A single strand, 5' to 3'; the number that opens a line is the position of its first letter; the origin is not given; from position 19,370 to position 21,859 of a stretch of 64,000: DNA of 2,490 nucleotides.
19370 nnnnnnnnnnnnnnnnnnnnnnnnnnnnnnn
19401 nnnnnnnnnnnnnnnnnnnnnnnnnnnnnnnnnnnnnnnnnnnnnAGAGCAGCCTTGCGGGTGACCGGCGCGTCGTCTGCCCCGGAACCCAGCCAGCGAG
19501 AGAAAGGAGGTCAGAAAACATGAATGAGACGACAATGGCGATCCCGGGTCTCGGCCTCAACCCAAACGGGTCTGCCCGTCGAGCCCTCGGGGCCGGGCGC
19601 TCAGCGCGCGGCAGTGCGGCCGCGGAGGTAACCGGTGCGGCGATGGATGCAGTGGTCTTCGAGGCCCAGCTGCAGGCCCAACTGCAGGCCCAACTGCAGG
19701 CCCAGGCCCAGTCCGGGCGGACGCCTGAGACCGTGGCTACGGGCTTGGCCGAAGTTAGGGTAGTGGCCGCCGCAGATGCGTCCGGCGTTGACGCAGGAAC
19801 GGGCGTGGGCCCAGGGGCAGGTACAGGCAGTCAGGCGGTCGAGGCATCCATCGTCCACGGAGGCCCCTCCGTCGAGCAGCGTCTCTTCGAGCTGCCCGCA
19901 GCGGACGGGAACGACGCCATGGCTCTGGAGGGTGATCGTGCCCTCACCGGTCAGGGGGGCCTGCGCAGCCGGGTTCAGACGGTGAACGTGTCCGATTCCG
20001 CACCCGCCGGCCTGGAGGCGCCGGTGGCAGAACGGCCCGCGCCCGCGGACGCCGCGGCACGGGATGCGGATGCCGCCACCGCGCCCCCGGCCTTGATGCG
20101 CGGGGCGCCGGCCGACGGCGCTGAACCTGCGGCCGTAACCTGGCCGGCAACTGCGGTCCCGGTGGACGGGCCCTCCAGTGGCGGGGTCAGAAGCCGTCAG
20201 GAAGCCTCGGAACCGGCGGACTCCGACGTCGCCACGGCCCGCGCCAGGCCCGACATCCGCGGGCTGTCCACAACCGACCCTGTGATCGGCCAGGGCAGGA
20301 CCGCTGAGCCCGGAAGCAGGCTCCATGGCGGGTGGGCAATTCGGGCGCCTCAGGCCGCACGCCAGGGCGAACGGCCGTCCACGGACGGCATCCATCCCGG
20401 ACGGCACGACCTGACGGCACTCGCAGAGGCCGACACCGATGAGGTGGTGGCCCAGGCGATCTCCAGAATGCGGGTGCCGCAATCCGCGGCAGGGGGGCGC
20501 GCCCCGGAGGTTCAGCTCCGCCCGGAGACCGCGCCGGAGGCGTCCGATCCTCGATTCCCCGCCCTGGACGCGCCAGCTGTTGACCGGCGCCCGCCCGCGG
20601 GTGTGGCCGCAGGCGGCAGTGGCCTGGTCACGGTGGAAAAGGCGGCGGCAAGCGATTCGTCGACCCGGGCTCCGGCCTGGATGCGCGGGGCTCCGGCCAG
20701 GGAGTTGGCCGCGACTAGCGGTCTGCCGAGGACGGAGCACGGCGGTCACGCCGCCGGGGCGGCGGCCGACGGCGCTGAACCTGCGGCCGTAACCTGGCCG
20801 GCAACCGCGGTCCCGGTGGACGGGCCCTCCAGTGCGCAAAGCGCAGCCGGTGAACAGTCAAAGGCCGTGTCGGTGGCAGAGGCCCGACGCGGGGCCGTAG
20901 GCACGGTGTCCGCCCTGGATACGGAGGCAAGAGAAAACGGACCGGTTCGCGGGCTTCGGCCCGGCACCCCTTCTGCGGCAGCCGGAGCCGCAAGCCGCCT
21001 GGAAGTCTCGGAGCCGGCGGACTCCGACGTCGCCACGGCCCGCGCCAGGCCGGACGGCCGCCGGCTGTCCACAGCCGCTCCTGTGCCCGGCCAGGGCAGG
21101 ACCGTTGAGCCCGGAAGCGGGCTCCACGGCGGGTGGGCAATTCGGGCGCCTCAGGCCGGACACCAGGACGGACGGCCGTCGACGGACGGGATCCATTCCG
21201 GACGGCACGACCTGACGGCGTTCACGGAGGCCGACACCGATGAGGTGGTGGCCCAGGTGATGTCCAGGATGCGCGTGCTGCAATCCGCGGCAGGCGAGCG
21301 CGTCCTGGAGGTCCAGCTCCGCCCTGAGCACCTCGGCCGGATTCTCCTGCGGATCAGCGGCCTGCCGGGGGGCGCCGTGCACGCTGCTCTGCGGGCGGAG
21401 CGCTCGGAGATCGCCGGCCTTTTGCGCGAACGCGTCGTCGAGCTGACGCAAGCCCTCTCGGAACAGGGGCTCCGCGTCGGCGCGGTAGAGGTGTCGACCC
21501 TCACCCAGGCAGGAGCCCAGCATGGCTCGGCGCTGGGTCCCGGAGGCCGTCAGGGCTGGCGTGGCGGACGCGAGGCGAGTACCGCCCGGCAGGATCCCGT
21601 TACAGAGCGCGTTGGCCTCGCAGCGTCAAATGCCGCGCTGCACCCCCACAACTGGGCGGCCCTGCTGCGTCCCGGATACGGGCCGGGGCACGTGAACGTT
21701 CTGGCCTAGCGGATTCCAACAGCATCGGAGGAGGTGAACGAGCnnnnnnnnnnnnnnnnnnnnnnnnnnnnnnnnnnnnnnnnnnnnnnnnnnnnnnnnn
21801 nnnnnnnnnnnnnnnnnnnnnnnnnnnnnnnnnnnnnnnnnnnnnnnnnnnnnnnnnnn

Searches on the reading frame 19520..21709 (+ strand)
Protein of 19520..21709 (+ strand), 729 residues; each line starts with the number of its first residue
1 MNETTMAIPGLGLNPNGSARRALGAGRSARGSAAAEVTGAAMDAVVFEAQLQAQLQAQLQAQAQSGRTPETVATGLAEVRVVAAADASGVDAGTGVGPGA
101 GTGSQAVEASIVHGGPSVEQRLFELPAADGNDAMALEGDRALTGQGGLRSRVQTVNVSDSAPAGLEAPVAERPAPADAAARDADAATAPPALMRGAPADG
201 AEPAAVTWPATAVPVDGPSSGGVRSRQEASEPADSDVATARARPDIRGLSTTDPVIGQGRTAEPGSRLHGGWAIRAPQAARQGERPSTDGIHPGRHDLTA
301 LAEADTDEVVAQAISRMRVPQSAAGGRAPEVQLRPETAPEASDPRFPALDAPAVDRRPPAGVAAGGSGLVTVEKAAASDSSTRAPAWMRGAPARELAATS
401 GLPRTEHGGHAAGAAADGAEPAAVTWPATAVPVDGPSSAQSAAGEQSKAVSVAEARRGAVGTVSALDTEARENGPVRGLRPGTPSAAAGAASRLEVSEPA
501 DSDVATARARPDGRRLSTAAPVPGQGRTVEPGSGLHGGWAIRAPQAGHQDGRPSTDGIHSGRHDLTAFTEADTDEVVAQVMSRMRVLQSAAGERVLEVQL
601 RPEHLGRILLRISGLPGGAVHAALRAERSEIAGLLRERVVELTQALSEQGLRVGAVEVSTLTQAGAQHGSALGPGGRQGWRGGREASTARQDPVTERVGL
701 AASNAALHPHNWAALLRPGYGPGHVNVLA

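Call 74: search_protein_families(library=pfam, proteins=[window:19520-21709:+], max_evalue=0.0001)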
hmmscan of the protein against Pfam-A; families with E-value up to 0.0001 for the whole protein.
window:19520-21709:+ (729 aa): 1 family
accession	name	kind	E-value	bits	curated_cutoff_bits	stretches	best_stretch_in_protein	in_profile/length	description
PF02120.21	Flg_hook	-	3.1e-11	43.4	29.8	1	588-664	7-82/85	Flagellar hook-length control protein FliK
